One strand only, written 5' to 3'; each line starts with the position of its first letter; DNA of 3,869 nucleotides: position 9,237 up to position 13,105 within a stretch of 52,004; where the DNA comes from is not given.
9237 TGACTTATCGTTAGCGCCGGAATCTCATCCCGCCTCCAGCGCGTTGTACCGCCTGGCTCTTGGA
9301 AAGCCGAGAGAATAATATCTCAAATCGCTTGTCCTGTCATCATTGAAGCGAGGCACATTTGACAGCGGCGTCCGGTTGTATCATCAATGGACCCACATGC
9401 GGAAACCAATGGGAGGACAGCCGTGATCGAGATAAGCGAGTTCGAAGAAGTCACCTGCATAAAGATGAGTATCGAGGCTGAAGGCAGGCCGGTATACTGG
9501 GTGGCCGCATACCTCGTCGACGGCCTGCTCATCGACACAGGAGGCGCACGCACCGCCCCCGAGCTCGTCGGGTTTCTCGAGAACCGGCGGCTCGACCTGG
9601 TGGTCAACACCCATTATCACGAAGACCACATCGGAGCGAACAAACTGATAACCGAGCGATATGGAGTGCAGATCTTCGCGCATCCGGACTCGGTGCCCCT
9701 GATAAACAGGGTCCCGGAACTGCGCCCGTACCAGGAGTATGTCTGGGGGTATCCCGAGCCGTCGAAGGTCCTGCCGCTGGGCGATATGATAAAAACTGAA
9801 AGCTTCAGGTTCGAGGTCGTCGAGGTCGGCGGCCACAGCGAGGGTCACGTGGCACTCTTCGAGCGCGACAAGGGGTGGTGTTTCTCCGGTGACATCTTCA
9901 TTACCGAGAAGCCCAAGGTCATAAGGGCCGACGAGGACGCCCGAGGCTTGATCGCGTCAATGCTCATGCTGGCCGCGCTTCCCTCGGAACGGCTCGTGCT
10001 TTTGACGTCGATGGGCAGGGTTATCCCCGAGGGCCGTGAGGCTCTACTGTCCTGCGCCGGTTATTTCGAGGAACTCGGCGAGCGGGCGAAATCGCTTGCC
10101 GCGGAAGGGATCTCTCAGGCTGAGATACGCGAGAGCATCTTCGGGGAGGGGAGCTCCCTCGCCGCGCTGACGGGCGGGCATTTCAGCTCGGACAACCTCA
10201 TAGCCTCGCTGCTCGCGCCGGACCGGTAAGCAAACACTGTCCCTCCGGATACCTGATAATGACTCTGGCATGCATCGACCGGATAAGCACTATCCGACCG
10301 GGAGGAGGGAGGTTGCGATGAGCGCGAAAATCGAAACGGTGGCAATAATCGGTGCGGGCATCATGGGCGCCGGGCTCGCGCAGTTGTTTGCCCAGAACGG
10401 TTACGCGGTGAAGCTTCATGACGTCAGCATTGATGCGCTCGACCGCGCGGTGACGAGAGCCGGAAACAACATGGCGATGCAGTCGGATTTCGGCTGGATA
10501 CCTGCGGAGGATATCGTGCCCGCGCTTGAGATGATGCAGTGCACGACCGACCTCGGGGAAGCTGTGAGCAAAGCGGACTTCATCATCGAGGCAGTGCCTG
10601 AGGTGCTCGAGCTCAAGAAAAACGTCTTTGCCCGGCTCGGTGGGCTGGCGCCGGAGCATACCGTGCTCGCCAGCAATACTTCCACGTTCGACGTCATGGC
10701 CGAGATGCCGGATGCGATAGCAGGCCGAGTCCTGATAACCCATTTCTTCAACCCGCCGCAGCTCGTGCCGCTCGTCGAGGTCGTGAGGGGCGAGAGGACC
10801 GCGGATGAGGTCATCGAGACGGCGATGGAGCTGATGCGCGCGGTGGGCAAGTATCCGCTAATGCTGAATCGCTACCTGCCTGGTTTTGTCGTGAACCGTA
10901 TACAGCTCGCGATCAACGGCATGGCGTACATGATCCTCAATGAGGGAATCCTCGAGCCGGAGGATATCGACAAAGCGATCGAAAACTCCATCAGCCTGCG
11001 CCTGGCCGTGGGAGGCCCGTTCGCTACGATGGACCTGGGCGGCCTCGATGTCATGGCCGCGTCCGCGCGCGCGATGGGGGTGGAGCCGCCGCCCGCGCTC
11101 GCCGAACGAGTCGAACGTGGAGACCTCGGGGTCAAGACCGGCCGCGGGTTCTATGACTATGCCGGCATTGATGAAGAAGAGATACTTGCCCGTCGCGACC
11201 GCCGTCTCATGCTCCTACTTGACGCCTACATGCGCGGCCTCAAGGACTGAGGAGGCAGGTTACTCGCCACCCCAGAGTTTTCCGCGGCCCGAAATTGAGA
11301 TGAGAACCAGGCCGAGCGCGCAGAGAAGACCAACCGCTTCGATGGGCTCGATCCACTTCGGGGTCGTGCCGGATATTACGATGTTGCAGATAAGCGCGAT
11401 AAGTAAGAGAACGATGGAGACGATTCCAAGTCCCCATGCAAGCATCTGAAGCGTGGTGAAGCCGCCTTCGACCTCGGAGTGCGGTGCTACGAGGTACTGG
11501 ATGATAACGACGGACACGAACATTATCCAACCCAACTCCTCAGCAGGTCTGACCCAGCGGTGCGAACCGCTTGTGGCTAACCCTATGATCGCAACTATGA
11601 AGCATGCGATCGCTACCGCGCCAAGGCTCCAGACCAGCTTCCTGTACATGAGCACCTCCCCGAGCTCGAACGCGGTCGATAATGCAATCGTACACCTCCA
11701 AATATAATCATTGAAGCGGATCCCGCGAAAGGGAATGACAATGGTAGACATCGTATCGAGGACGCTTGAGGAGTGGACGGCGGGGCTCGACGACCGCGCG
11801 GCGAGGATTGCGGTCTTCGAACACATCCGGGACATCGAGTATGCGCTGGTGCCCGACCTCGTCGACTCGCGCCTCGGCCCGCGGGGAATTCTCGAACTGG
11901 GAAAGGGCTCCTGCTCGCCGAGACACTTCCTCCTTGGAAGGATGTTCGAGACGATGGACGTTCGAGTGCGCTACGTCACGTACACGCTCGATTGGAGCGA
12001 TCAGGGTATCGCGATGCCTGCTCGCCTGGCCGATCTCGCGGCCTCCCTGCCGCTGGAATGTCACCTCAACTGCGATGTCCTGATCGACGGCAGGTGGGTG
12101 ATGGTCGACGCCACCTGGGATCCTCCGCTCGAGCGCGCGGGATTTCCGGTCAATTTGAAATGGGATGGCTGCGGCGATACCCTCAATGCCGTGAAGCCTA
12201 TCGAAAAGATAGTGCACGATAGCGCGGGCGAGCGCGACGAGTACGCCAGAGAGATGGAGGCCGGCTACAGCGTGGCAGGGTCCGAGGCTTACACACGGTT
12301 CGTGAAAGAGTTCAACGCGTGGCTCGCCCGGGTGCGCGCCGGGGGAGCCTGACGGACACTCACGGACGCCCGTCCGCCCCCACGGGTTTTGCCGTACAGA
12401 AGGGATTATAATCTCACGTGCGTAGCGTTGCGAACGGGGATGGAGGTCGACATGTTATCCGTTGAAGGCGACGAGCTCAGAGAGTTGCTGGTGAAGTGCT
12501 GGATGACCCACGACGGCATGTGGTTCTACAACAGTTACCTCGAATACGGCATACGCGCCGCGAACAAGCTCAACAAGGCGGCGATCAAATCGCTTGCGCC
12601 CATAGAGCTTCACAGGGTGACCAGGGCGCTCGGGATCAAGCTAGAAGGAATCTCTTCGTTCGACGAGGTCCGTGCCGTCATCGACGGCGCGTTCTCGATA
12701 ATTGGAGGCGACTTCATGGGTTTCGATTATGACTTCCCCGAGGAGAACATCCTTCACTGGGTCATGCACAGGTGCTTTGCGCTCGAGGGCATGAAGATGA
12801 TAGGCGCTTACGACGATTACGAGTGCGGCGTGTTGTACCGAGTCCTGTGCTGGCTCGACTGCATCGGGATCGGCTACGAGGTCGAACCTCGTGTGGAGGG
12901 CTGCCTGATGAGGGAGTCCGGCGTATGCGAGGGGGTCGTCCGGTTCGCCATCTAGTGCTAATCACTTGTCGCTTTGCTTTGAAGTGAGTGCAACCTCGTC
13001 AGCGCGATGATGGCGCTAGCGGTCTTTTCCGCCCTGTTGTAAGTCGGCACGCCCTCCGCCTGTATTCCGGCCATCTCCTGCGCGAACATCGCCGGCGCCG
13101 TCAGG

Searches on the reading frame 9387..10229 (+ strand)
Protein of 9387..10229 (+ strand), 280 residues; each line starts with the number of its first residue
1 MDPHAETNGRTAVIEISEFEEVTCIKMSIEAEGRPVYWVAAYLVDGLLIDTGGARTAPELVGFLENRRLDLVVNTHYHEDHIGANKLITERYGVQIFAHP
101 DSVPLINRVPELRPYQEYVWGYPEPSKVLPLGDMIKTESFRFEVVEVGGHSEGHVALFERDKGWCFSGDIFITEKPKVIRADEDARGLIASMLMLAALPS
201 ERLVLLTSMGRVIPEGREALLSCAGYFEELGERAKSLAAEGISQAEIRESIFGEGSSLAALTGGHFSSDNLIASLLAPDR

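Call 31: search_protein_families(library=pfam, proteins=[window:9387-10229:+], max_evalue=0.001)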
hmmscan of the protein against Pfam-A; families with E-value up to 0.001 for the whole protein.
window:9387-10229:+ (280 aa): 1 family
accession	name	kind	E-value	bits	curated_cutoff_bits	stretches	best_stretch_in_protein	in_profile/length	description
PF00753.33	Lactamase_B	-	2e-22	80.5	22.7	1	41-205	8-194/196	Metallo-beta-lactamase superfamily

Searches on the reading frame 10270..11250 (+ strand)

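Call 31: search_protein_families(library=pfam, proteins=[window:10270-11250:+], max_evalue=0.001)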
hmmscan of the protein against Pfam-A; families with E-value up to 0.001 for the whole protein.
window:10270-11250:+ (326 aa): 5 families
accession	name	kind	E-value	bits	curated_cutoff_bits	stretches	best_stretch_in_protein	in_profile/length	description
PF02737.24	3HCDH_N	-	4.1e-53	180.4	22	1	23-200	1-178/180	3-hydroxyacyl-CoA dehydrogenase, NAD binding domain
PF00725.27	3HCDH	-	5e-18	65.9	22.1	1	205-297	1-97/97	3-hydroxyacyl-CoA dehydrogenase, C-terminal domain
PF03446.21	NAD_binding_2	-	1.2e-07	32.3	21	1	23-148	1-105/161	NAD binding domain of 6-phosphogluconate dehydrogenase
PF01210.29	NAD_Gly3P_dh_N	-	1e-06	29.2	23.1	1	24-138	2-104/158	NAD-dependent glycerol-3-phosphate dehydrogenase N-terminus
PF03807.23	F420_oxidored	-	4.9e-05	24.3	21.6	1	23-110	1-68/94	NADP oxidoreductase coenzyme F420-dependent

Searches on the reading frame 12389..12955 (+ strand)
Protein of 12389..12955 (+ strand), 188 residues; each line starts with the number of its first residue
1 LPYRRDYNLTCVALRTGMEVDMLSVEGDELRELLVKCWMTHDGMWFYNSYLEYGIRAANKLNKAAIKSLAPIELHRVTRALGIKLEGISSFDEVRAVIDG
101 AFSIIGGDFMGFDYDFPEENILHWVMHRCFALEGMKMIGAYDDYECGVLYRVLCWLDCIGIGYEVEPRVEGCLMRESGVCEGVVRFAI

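Call 3: search_protein_families(library=pfam, proteins=[window:12389-12955:+], max_evalue=1)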
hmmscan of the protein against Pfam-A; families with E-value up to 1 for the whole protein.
window:12389-12955:+ (188 aa): 1 family
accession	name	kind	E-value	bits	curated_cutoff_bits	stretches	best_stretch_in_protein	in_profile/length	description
PF19620.4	DUF6125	-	5.7e-07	30.1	27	1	35-87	16-68/164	Family of unknown function (DUF6125)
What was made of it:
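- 12389..12955 (+): Convergent DUF6125 gene ending 2 nt from the ACD alpha stop. It is a conserved neighbour, not shown to be part of the unit. Pfam DUF6125 at 30 bits (call 3).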

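Call 4: search_protein_families(library=ncbifam, proteins=[window:12389-12955:+], max_evalue=1)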
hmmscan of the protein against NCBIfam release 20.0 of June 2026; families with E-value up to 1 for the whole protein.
window:12389-12955:+ (188 aa): 0 families
